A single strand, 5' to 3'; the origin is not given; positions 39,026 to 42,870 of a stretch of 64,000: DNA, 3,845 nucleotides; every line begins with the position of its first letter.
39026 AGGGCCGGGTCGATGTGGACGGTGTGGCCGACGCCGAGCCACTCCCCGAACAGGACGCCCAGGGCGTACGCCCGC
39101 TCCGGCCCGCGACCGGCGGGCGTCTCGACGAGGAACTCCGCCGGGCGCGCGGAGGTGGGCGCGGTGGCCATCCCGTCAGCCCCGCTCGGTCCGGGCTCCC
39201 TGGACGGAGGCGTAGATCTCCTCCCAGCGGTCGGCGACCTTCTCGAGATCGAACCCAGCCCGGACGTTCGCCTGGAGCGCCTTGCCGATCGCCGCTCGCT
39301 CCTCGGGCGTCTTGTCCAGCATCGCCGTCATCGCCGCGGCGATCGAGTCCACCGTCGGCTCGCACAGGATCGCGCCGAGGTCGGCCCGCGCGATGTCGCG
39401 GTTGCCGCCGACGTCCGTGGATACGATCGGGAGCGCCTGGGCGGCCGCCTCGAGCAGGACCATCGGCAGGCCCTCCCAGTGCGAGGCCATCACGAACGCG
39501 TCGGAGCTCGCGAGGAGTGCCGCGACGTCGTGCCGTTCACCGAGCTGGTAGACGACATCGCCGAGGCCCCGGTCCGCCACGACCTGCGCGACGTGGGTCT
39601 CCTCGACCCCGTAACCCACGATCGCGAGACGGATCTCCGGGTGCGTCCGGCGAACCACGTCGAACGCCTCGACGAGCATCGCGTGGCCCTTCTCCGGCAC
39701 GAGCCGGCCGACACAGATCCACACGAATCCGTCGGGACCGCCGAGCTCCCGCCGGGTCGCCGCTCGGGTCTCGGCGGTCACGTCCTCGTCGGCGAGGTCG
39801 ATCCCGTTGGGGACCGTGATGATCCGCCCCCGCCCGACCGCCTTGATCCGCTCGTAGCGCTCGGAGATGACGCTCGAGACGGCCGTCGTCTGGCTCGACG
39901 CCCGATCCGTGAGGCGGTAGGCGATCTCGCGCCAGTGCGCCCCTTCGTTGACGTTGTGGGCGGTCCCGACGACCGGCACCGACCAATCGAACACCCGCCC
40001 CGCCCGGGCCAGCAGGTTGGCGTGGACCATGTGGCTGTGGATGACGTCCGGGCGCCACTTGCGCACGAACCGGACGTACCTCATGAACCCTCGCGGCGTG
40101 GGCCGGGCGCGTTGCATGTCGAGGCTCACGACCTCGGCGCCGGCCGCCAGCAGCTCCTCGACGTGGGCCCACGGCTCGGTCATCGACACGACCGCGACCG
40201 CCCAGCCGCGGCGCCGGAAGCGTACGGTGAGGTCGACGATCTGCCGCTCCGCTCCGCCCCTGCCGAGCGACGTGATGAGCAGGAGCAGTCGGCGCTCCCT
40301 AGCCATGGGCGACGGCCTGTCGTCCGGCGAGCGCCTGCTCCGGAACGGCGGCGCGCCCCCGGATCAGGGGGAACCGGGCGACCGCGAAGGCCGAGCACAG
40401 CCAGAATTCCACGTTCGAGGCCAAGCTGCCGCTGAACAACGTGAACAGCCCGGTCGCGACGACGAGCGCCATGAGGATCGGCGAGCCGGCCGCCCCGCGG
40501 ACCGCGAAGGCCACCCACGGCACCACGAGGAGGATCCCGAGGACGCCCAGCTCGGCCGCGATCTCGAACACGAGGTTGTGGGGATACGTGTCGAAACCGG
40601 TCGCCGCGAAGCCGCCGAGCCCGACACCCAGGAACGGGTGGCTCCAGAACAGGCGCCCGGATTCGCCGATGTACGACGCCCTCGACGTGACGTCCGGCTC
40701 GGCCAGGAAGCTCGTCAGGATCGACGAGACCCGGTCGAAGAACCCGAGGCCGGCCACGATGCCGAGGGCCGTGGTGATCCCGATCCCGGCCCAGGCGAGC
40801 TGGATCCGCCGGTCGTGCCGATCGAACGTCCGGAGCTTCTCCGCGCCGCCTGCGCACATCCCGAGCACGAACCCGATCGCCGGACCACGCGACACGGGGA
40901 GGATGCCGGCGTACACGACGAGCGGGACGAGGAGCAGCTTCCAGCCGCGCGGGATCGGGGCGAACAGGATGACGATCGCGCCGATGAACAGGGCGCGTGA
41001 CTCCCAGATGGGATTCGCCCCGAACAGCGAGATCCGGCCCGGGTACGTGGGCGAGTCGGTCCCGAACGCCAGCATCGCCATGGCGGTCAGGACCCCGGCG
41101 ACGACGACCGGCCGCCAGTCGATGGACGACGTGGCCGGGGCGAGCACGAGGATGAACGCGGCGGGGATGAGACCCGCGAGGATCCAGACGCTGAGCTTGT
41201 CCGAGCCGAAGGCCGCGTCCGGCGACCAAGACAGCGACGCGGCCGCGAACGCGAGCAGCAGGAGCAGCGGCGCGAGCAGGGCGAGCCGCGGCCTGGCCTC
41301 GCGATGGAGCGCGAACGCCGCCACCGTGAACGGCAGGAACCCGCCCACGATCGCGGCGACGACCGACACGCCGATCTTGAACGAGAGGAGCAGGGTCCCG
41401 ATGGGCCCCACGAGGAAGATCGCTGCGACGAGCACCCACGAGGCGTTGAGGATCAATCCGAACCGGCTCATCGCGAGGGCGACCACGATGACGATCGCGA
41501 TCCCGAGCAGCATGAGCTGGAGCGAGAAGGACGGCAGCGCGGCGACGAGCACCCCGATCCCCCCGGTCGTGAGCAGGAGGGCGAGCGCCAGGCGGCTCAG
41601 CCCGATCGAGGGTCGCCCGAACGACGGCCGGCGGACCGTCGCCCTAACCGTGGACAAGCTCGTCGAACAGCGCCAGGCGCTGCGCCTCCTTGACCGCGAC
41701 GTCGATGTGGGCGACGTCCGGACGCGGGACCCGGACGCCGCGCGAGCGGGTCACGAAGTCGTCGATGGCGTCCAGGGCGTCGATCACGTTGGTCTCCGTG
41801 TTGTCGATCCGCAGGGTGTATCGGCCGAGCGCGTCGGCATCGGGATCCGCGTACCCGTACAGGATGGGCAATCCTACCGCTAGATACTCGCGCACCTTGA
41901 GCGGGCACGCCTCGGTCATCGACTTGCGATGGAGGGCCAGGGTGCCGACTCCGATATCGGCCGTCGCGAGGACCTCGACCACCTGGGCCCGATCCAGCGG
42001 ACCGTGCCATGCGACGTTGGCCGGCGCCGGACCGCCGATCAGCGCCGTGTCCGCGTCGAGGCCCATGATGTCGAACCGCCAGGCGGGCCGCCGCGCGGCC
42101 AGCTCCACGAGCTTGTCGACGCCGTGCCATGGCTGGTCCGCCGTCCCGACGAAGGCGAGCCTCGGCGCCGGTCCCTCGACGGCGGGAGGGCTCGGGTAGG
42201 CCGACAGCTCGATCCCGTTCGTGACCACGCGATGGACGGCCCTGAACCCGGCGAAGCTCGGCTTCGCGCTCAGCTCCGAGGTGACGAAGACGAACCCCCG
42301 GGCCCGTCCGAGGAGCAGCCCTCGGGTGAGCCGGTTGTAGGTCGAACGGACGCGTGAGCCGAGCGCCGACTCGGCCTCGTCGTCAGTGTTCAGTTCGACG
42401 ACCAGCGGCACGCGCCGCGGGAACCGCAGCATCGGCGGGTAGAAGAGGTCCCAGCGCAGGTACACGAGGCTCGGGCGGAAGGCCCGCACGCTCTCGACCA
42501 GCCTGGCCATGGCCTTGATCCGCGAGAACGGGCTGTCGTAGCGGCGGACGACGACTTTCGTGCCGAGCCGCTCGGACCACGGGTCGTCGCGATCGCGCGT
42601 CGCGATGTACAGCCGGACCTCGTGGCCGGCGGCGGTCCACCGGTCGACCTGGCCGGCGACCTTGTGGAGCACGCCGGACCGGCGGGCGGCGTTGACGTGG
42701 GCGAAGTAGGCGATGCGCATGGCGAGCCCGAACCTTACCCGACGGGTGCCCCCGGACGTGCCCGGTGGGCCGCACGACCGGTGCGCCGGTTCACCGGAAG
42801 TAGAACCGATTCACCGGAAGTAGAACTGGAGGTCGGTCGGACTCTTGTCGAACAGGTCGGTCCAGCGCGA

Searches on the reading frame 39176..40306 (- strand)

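Call 13: search_protein_families(library=pfam, proteins=[window:39176-40306:-], max_evalue=0.001)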
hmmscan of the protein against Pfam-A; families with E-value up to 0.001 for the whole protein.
window:39176-40306:- (376 aa): 7 families
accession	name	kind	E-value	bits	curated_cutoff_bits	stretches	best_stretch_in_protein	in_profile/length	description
PF00534.26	Glycos_transf_1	-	2.5e-33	115.5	26.4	1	192-343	14-168/172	Glycosyl transferases group 1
PF13692.12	Glyco_trans_1_4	-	6.6e-30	104.7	27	1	195-331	3-141/142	Glycosyl transferases group 1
PF13439.12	Glyco_transf_4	-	1.8e-22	80.6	28.5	1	17-172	2-169/170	Glycosyltransferase Family 4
PF13579.12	Glyco_trans_4_4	-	2.1e-14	54.6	29.7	1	17-168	1-158/158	Glycosyl transferase 4-like domain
PF13524.12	Glyco_trans_1_2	-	2.4e-08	34.5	25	1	216-362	7-143/144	Glycosyl transferase-like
PF20706.3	GT4-conflict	-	2.2e-07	30.6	26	1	126-317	137-331/385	Family 4 Glycosyltransferase in conflict systems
PF13477.12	Glyco_trans_4_2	-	3.6e-05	24.4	23.4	1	29-117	19-107/139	Glycosyl transferase 4-like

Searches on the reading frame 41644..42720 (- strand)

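Call 13: search_protein_families(library=pfam, proteins=[window:41644-42720:-], max_evalue=0.001)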
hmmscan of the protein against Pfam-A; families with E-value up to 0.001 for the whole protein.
window:41644-42720:- (358 aa): 4 families
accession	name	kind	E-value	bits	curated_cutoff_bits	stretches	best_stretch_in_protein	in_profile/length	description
PF13579.12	Glyco_trans_4_4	-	5.2e-09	37.1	29.7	1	18-169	4-158/158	Glycosyl transferase 4-like domain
PF13439.12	Glyco_transf_4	-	1.1e-06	29.2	28.5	1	26-172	13-168/170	Glycosyltransferase Family 4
PF13692.12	Glyco_trans_1_4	-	1.8e-05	25.5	27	1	186-287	2-104/142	Glycosyl transferases group 1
PF13524.12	Glyco_trans_1_2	-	8.1e-05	23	25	1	204-290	5-81/144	Glycosyl transferase-like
